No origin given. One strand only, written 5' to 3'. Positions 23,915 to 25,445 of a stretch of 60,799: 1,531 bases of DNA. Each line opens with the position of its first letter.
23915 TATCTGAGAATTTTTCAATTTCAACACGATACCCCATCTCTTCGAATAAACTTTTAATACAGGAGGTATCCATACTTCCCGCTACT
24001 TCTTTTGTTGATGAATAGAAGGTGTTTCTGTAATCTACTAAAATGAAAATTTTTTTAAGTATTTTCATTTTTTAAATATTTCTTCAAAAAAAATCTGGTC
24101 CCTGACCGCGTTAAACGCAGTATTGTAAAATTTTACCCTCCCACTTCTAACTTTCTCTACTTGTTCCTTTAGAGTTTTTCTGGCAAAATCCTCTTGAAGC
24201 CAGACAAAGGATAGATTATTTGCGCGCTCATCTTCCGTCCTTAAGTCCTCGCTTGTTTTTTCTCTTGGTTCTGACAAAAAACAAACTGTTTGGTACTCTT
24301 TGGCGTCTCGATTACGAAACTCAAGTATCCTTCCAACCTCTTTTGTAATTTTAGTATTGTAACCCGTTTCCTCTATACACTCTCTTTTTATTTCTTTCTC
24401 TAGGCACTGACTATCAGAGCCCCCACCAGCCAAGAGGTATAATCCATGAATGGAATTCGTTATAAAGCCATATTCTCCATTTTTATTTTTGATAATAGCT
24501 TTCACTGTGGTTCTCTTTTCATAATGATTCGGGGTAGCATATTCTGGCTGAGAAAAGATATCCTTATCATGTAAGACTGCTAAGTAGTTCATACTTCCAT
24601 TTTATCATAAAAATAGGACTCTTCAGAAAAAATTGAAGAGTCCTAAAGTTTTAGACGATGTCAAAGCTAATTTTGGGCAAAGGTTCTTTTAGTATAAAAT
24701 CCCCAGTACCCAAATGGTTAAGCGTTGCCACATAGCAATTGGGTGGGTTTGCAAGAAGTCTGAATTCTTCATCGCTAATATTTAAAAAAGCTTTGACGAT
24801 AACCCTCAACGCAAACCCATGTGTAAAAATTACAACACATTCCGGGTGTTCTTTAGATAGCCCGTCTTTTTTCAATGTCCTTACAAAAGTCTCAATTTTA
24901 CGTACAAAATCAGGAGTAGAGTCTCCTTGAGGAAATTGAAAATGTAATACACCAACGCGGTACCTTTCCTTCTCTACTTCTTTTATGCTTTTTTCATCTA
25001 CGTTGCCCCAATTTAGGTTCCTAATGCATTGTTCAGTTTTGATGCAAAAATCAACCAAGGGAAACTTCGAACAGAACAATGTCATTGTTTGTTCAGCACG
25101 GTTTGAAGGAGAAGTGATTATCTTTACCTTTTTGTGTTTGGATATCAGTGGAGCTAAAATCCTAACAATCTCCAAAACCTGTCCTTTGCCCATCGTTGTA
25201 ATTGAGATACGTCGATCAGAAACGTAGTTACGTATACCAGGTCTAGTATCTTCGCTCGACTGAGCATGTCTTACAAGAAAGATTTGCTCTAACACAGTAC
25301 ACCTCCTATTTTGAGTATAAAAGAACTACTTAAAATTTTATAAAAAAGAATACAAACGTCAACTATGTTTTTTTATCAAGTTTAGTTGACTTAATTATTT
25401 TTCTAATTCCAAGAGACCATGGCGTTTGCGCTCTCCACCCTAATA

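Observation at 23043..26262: AT-rich four-gene cassette: SDR epimerase, histidine phosphatase, NUDIX, ATP-grasp. Candidate horizontally acquired pathway for a nucleotide or sugar-nucleotide-derived product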

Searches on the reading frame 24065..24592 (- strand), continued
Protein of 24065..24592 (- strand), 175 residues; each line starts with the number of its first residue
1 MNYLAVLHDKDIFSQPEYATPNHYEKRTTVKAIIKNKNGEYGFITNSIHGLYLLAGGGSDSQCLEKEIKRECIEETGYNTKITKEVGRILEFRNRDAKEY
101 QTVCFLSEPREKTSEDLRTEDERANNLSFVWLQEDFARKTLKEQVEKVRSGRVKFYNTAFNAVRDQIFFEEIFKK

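Call 64: fold_search(model_id=the predicted structure, library=pdb)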
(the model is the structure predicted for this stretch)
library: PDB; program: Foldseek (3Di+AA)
matches with E <= 10: 849; with E <= 0.001: 395
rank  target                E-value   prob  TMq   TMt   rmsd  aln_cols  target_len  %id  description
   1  2azw                  1.9e-08  1.00  0.59  0.69   4.3       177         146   18  Crystal structure of the MutT/nudix family protein from Enterococcus faecalis (released 2006-01-10)
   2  5ggc_A                6.6e-08  1.00  0.58  0.36   3.9       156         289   13  Crystal structure of Mycobacterium smegmatis MutT1 in complex with phosphate and magnesium ions (excess magnesium, I) (released 2017-04-19)
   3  1sz3_A                1.2e-07  1.00  0.51  0.57   7.8       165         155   19  CRYSTAL STRUCTURE OF NUDIX HYDROLASE DR1025 IN COMPLEXED WITH GNP AND MG+2 (released 2004-05-11)
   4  1sjy                  2.0e-07  1.00  0.51  0.58   7.8       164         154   20  Crystal Structure of NUDIX HYDROLASE DR1025 FROM DEINOCOCCUS RADIODURANS (released 2004-05-11)
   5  5gg7_A                2.1e-07  1.00  0.58  0.36   4.0       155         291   14  Crystal structure of Mycobacterium smegmatis MutT1 in complex with 8-oxo-dGTP, 8-oxo-dGMP and pyrophosphate (I) (released 2017-04-19)
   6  1soi                  2.4e-07  1.00  0.49  0.55   8.3       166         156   22  CRYSTAL STRUCTURE OF NUDIX HYDROLASE DR1025 IN COMPLEX WITH SM+3 (released 2004-05-11)
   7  6m72                  2.6e-07  1.00  0.59  0.37   3.7       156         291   14  Crystal structure of Mycobacterium smegmatis MutT1 in complex with 8-oxo-dGDP (released 2020-10-14)
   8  5gg5                  3.7e-07  1.00  0.58  0.36   3.9       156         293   14  Crystal structure of Mycobacterium smegmatis MutT1 (released 2017-04-19)
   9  3mcf_A                4.0e-07  1.00  0.56  0.74   3.8       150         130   14  Crystal structure of human diphosphoinositol polyphosphate phosphohydrolase 3-alpha (released 2010-04-07)
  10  5gg9                  4.2e-07  1.00  0.58  0.36   3.9       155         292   14  Crystal structure of Mycobacterium smegmatis MutT1 in complex with 8-oxo-GTP, 8-oxo-GMP and pyrophosphate (released 2017-04-19)
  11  6m6y                  4.8e-07  1.00  0.59  0.37   3.7       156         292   14  Crystal structure of Mycobacterium smegmatis MutT1 in complex with 8-oxo-dGTP (released 2020-10-14)
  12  5c7q_A                5.4e-07  1.00  0.44  0.42   6.4       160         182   19  Crystal Structure of the Bdellovibrio bacteriovorus Nucleoside Diphosphate Sugar Hydrolase (released 2016-01-20)
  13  6wof                  5.7e-07  1.00  0.55  0.70   4.5       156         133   18  Diphosphoinositol polyphosphate phosphohydrolase 1 (DIPP1/NUDT3) in complex with inositol hexakisphosphate and Mg, preso (released 2021-03-03)
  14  2fvv                  5.7e-07  1.00  0.51  0.64   5.5       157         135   19  Human Diphosphoinositol polyphosphate phosphohydrolase 1 (released 2006-03-11)
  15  5gg6_B                6.1e-07  1.00  0.58  0.36   3.9       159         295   14  Crystal structure of Mycobacterium smegmatis MutT1 in complex with 8-oxo-dGTP (released 2017-04-19)
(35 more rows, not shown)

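Call 76: search_protein_representatives(alignment_id=A4)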
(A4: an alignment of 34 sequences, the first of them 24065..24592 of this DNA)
Query: 34 sequences, 178 profile positions. Proteins with E-value up to 0.001 (for the whole library): 2110; up to 1e-10: 726; up to 1e-30: 41. The best 150 are listed.
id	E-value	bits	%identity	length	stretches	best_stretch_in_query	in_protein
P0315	1.1e-67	243.4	-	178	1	1-174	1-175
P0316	1.1e-64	233.7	-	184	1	2-175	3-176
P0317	2.8e-64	232.3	-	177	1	1-175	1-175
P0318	8.7e-61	220.9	-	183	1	1-174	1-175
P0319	1.6e-56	207.1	-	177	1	1-176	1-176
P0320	6.8e-55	201.7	-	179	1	4-174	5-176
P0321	7.4e-55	201.6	-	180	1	1-176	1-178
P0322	1.0e-54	201.2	-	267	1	3-174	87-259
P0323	3.7e-50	186.3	-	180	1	2-176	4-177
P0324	4.5e-49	182.8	-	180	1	5-173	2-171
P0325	8.8e-49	181.8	-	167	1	17-174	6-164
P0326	1.6e-46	174.5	-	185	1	2-174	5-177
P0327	5.3e-46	172.8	-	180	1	1-173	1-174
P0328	8.3e-46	172.1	-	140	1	43-173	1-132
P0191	1.1e-45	171.7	-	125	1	53-174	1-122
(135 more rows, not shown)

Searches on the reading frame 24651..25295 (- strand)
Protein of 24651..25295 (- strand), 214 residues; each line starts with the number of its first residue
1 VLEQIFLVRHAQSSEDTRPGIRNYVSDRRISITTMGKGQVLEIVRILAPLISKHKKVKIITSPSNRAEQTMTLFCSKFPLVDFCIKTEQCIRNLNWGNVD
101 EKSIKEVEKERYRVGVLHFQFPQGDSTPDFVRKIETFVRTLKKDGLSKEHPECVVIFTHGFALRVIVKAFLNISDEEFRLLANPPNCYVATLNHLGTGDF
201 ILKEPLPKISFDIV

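Call 3: search_protein_families(library=pfam, proteins=[window:24651-25295:-], max_evalue=0.01)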
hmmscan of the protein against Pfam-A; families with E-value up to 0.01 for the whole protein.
window:24651-25295:- (214 aa): 1 family
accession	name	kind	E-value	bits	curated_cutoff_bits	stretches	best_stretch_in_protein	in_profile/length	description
PF00300.27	His_Phos_1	-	2.7e-18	66.8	21.7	1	5-194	1-181/194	Histidine phosphatase superfamily (branch 1)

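Call 4: search_protein_families(library=ncbifam, proteins=[window:24651-25295:-], max_evalue=0.01)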
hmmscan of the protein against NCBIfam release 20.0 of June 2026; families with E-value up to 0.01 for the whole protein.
window:24651-25295:- (214 aa): 7 families
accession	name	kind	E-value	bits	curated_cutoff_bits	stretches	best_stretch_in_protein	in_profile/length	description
TIGR03162.1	ribazole_cobC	equivalog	5.7e-13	48.7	162.9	1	5-180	1-165/176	alpha-ribazole phosphatase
NF038349.1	dPGM_arch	equivalog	1e-08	35.3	225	1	5-177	1-155/194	2,3-diphosphoglycerate-dependent phosphoglycerate mutase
NF045917.1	PhserinePhPspA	equivalog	7.1e-08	32.4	350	1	4-179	3-170/211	phosphoserine phosphatase PspA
TIGR03848.1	MSMEG_4193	subfamily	1.8e-07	30.8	203.85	1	5-185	2-179/204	MSMEG_4193 family putative phosphomutase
NF010713.0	PRK14115.1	equivalog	0.0018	17.6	305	1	105-181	131-204/248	2,3-diphosphoglycerate-dependent phosphoglycerate mutase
NF010718.0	PRK14120.1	equivalog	0.0034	16.7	366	1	109-182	138-206/249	phosphoglyceromutase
TIGR00249.1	sixA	equivalog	0.0059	16.5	74.5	0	4-75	2-64/154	phosphohistidine phosphatase SixA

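Call 19: search_solved_structures(query=window:24651-25295:-, max_evalue=0.01, show_alignments=2)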
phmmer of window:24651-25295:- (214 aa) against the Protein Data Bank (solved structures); distinct sequences matched with E-value up to 0.01: 0.

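Call 28: find_related_loci(query=A3, collection=genome_contigs, flank=6000)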
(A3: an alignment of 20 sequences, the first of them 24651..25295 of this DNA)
Query A3 (214 aa) in genome_contigs; peptide patterns used: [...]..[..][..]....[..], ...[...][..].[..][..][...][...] (x = any residue, [..] = any of these).
139 stretches matched a pattern; 34 encode a relative of the query (tblastn E <= 1e-3); 34 distinct loci.
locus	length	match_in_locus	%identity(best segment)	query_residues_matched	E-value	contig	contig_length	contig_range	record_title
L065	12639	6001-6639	69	1-213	2e-98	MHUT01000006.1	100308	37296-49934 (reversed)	MAG: Candidatus Yonathbacteria bacterium RIFCSPHIGHO2_02_FULL_44_14 rifcsphigho2_02_scaffold_153, whole genome shotgun s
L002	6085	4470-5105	62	1-213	2e-89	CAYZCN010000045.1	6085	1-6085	MAG TPA_asm: uncultured Candidatus Saccharibacteria bacterium isolate binchicken_co46_16 genome assembly, contig: NODE_2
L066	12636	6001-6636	54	1-213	3e-74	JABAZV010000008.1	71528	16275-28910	MAG: Patescibacteria group bacterium isolate HE327_NSB044 NODE_473_length_71528_cov_4.896926, whole genome shotgun seque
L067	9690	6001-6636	52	1-213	2e-73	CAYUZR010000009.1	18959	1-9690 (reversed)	MAG TPA_asm: uncultured Candidatus Saccharibacteria bacterium isolate SRP077602_co6_407 genome assembly, contig: NODE_47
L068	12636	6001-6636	51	1-213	1e-71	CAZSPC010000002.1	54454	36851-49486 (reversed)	MAG TPA_asm: uncultured Candidatus Saccharibacteria bacterium isolate SRP167671_co2_252 genome assembly, contig: NODE_75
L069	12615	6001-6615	45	2-206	9e-56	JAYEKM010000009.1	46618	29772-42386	MAG: Patescibacteria group bacterium isolate MAG137 MAG137_9, whole genome shotgun sequence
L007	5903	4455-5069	43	2-206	6e-55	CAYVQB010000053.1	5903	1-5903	MAG TPA_asm: uncultured Pseudomonadota bacterium isolate binchicken_co181_168 genome assembly, contig: NODE_30116_length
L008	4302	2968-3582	43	2-206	6e-55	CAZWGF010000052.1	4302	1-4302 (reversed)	MAG TPA_asm: Candidatus Woesearchaeota archaeon isolate SRP104257_co1_234 genome assembly, contig: NODE_22597_length_430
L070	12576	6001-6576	45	2-192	9e-54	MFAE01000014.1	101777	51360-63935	MAG: Candidatus Campbellbacteria bacterium RIFOXYC2_FULL_35_25 rifoxyc2_full_scaffold_64, whole genome shotgun sequence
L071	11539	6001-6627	41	2-210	1e-50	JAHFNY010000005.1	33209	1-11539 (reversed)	MAG: Candidatus Vogelbacteria bacterium isolate nzgw491 NODE_1732_length_33210_cov_3.240745, whole genome shotgun sequen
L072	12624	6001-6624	39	2-207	5e-49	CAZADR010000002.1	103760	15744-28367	MAG TPA_asm: uncultured Candidatus Saccharibacteria bacterium isolate ERP113451_co1_17 genome assembly, contig: NODE_99_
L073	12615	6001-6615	39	2-206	9e-47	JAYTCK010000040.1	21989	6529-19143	MAG: bacterium isolate GFS_1518 GFS_1518_39, whole genome shotgun sequence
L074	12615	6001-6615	41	2-206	7e-46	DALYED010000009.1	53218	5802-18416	MAG TPA_asm: Candidatus Paceibacterota bacterium isolate CTOTU14244 NODE_100_length_53218_cov_4.482516, whole genome sho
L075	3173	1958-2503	44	3-188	4e-45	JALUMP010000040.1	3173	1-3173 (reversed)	MAG: Candidatus Parcubacteria bacterium isolate S145_metabat2_scaf2bin.004 S145_NODE_21442_length_3173_cov_5.490479, who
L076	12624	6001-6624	37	2-207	2e-44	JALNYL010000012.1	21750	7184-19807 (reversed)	MAG: Candidatus Paceibacterota bacterium isolate SO_2017_GW1 bin 158 NODE_9427_length_21750_cov_1.729778_OW334_2017, who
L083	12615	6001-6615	32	4-208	3e-35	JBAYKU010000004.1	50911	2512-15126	MAG: Candidatus Paceibacterota bacterium isolate SO_2016_GW1_87 scaffold01304_OW334_2016, whole genome shotgun sequence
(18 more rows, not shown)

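Call 32: search_protein_families(library=padloc, proteins=[window:24651-25295:-], max_evalue=0.01)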
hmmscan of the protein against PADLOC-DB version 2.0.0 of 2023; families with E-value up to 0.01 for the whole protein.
window:24651-25295:- (214 aa): 0 families

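Call 33: search_protein_families(library=phrogs, proteins=[window:24651-25295:-], max_evalue=0.01)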
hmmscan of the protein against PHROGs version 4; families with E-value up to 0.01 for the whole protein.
window:24651-25295:- (214 aa): 1 family
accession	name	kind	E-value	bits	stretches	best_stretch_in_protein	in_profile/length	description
phrog_12933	-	unknown function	4.8e-10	40.8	1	4-191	3-184/197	-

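Call 48: search_solved_structures(query=A3, max_evalue=0.01, show_alignments=1)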
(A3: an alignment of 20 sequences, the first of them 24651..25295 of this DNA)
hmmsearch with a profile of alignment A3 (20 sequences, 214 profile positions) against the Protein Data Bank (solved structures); distinct sequences matched with E-value up to 0.01: 63 (the best 60 are shown).
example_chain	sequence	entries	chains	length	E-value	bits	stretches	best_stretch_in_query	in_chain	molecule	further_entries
1k6m_A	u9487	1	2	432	3e-09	39.9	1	3-189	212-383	6-phosphofructo-2-kinase/fructose-2,6-biphosphatase 2-phosphatase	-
4ij5_A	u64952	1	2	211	3.1e-09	39.8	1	5-207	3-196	Phosphoserine phosphatase 1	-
1c7z_A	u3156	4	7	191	4.1e-09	39.5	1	4-189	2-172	FRUCTOSE-2,6-BISPHOSPHATASE | PHOSPHOENZYME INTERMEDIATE OF FRU-2,6-BISPHOSPHATASE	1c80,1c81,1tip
3f3k_A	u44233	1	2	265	5.1e-09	39.1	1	6-176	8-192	Uncharacterized protein YKR043C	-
1fbt_A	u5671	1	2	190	6.6e-09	38.8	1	5-189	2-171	FRUCTOSE-2,6-BISPHOSPHATASE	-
3lg2_A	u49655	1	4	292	7.2e-09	38.7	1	6-176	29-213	Uncharacterized protein YKR043C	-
3bif_A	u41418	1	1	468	2.9e-08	36.6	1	3-189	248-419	PROTEIN (6-PHOSPHOFRUCTO-2-KINASE/ FRUCTOSE-2,6-BISPHOSPHATASE)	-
1bif_A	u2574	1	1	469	3e-08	36.6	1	3-189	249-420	6-PHOSPHOFRUCTO-2-KINASE/ FRUCTOSE-2,6-BISPHOSPHATASE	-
4emb_A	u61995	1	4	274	3.1e-08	36.6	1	5-108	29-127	2,3-bisphosphoglycerate-dependent phosphoglycerate mutase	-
3eoz_A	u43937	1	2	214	3.9e-08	36.2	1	2-83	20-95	putative Phosphoglycerate mutase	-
3ll4_A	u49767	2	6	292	5.4e-08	35.8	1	30-176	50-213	Uncharacterized protein YKR043C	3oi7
9nv5_A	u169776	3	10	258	1.4e-07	34.4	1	5-108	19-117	Phosphoglycerate mutase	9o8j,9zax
4ij6_A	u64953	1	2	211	1.6e-07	34.3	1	6-207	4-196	Phosphoserine phosphatase 1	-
1qhf_A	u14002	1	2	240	2.4e-07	33.7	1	5-106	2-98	PROTEIN (PHOSPHOGLYCERATE MUTASE)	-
1bq3_D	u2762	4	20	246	2.7e-07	33.5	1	5-106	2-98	PROTEIN (PHOSPHOGLYCERATE MUTASE 1) | PHOSPHOGLYCERATE MUTASE 1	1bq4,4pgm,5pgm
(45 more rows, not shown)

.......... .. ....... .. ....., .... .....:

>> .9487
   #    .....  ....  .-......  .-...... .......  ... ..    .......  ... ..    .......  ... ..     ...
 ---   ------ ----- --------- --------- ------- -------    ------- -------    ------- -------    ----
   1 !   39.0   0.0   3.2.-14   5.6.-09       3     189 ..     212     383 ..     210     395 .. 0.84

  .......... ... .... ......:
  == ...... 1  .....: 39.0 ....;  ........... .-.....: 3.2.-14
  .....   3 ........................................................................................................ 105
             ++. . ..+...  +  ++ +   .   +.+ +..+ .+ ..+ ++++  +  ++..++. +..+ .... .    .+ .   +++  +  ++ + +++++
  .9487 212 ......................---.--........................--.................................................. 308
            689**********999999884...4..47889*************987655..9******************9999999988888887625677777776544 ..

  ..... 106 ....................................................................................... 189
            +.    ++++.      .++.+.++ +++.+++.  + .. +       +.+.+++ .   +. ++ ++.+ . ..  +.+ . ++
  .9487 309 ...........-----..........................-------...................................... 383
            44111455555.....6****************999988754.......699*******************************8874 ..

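Call 78: find_related_loci(query=A3, collection=viral_contigs, flank=8000)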
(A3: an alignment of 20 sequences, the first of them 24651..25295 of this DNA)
Query A3 (214 aa) in viral_contigs; peptide patterns used: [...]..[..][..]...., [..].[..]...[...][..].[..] (x = any residue, [..] = any of these).
34 stretches matched a pattern, but none encodes a relative of the query by tblastn (E <= 1e-3).

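Call 84: search_protein_families(library=ncbifam, proteins=[L083:2597-4306:-, L083:4318-5874:-], max_evalue=0.00001)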
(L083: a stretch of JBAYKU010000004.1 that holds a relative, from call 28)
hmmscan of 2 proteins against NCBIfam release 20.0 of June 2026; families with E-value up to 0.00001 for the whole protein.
L083:2597-4306:- (570 aa): 9 families
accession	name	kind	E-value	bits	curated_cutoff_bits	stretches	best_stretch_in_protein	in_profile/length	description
TIGR01536.1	asn_synth_AEB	equivalog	1.4e-113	380.7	267.1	1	2-500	1-517/517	asparagine synthase (glutamine-hydrolyzing)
TIGR03108.1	eps_aminotran_1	hypoth_equivalog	2.2e-89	300.8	816.9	2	1-375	1-381/628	XrtA/PEP-CTERM system amidotransferase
NF006949.0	PRK09431.1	equivalog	4.6e-82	276.3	499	2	197-377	169-366/554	asparagine synthase B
TIGR03104.1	trio_amidotrans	equivalog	1.1e-73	248.5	570.1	1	1-511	1-532/589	N-acetylglutaminylglutamine amidotransferase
NF033535.1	lass_lactam_cya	exception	1.4e-41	142.8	525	1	1-365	1-376/668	lasso peptide isopeptide bond-forming cyclase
NF033561.1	macrolact_Ik_Al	subfamily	3.7e-11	42.4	300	1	125-366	82-332/561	albusnodin/ikarugamycin family macrolactam cyclase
TIGR01134.1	purF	equivalog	7.6e-10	38.7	350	1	45-168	65-201/432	amidophosphoribosyltransferase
NF001484.0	PRK00331.1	subfamily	6.1e-07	28.2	381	0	45-183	66-215/601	isomerizing glutamine--fructose-6-phosphate transaminase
TIGR00552.1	nadE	equivalog_domain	2.1e-06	27.2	63.65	1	232-368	5-145/251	NAD(+) synthase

L083:4318-5874:- (519 aa): 0 families
